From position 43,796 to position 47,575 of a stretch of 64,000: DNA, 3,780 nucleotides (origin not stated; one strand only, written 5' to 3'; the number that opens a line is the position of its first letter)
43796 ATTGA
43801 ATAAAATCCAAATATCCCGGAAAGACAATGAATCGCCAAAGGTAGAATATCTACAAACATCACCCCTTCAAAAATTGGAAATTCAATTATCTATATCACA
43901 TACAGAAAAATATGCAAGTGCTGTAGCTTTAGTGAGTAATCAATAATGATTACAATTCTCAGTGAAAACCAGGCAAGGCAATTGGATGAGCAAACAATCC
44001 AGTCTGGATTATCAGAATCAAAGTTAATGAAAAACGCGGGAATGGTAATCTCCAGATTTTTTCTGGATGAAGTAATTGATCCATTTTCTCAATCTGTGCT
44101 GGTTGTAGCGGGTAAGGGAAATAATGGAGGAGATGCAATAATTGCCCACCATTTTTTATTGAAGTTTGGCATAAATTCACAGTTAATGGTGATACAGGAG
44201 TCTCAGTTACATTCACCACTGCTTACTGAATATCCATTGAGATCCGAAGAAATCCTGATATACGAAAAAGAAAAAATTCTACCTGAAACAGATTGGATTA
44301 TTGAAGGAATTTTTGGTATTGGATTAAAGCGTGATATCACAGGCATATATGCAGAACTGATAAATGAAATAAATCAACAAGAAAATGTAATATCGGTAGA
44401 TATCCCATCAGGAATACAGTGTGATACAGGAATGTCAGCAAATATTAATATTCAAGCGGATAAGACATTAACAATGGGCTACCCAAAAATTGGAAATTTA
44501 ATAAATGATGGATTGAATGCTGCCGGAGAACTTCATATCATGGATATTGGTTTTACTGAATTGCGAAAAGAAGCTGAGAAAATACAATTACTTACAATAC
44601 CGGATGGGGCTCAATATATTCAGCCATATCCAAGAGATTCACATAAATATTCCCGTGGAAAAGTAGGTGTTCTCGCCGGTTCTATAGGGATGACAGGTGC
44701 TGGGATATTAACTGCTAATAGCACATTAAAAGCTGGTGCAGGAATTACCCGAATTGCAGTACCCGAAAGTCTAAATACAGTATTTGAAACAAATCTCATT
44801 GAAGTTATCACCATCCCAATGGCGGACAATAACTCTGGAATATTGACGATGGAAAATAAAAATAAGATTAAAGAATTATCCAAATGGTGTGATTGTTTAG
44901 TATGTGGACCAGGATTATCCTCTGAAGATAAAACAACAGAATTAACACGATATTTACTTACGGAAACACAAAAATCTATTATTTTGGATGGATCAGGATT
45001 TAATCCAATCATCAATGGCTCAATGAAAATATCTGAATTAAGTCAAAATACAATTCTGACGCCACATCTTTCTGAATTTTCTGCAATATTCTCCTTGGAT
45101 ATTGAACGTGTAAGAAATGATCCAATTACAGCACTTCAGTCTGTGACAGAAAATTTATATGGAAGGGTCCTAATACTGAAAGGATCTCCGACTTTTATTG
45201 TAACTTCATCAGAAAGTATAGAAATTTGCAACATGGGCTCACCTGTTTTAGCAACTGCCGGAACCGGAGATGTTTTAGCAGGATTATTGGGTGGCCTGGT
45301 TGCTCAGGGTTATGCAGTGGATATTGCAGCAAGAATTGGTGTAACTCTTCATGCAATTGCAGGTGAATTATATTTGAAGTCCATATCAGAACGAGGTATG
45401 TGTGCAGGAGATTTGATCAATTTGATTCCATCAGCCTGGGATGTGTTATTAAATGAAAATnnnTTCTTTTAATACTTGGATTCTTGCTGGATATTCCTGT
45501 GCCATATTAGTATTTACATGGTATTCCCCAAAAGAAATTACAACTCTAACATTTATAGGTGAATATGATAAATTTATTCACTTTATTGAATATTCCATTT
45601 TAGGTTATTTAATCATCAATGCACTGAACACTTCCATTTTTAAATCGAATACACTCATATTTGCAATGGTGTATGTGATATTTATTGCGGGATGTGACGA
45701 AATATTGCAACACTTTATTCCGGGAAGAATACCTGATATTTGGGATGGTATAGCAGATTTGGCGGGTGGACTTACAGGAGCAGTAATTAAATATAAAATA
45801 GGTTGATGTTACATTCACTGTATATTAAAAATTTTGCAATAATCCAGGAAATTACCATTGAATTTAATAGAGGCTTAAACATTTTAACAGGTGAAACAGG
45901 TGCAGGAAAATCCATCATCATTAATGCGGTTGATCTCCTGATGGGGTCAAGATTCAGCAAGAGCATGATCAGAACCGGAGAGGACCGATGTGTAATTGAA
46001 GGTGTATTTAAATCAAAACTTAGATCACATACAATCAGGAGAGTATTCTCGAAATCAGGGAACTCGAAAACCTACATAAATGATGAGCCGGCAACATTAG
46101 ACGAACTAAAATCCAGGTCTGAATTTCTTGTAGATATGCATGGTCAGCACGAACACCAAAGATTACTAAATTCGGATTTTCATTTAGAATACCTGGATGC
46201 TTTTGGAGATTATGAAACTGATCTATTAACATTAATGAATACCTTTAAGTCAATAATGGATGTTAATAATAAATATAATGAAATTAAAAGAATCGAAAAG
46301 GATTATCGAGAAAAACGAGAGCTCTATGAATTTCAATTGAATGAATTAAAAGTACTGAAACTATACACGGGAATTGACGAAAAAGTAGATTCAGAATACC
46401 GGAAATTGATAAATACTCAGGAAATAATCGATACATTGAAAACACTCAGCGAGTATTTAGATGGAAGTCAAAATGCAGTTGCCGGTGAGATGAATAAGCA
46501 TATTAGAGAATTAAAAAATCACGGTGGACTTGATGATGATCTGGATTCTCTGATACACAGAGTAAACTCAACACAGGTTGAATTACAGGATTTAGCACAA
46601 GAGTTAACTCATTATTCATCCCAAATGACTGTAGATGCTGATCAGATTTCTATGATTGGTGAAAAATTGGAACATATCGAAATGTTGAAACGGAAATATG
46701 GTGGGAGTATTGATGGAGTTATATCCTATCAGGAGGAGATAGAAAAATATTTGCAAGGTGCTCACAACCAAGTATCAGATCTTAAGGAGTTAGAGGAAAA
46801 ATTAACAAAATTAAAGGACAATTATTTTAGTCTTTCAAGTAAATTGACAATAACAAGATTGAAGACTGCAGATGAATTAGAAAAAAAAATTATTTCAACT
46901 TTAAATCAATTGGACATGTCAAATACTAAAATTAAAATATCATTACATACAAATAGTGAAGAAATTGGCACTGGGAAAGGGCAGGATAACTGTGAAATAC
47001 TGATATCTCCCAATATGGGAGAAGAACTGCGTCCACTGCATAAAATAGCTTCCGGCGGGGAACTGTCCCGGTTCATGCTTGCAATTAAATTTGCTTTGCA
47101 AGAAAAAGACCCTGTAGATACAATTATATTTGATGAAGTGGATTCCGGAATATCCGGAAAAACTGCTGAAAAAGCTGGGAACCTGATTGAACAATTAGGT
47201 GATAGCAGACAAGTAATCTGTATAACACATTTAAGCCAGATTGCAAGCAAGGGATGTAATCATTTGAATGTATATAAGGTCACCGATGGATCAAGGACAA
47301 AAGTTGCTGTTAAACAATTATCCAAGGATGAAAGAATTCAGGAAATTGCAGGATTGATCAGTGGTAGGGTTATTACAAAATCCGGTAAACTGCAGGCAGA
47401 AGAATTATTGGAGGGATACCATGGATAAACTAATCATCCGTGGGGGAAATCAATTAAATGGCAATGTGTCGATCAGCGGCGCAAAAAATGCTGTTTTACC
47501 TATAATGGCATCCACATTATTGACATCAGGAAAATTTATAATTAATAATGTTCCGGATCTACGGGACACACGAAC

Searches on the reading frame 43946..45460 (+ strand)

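Call 80: search_protein_families(library=pfam, proteins=[window:43946-45460:+], max_evalue=0.00001)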
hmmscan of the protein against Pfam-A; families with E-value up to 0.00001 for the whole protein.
window:43946-45460:+ (505 aa): 2 families
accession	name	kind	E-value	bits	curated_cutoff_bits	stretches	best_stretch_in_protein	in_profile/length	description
PF01256.23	Carb_kinase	-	8.7e-44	150.2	27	1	240-495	1-241/242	NAD(P)H-hydrate dehydratase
PF03853.21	YjeF_N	-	7.5e-34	117.6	24.9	1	26-183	3-169/169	YjeF-related protein N-terminus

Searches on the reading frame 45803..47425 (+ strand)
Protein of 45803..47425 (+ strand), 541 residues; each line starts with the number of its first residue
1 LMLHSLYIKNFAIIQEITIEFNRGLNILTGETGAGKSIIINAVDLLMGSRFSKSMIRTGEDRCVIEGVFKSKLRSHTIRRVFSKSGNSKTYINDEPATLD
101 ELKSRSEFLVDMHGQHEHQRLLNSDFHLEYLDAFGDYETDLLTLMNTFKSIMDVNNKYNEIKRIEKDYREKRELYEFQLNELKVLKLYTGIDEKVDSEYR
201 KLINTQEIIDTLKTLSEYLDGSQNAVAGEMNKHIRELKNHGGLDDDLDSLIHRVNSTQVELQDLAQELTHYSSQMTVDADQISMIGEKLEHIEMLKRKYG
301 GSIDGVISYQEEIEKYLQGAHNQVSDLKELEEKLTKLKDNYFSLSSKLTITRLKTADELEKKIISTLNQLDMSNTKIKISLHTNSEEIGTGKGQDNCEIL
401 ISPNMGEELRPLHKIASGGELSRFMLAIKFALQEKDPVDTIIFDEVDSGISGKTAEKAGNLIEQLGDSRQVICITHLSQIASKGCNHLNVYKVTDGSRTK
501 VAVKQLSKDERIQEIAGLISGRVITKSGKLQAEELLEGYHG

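Call 80: search_protein_families(library=pfam, proteins=[window:45803-47425:+], max_evalue=0.00001)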
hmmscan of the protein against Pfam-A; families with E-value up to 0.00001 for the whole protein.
window:45803-47425:+ (541 aa): 3 families
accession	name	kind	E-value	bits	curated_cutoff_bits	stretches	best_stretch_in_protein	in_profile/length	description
PF02463.25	SMC_N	-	1.4e-20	74.1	40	1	2-497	1-218/220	RecF/RecN/SMC N terminal domain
PF13476.12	AAA_23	-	1.4e-12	49.1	27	1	5-216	1-190/201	AAA domain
PF13175.12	AAA_15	-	3.5e-06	27.3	32.1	0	1-379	1-296/374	AAA ATPase domain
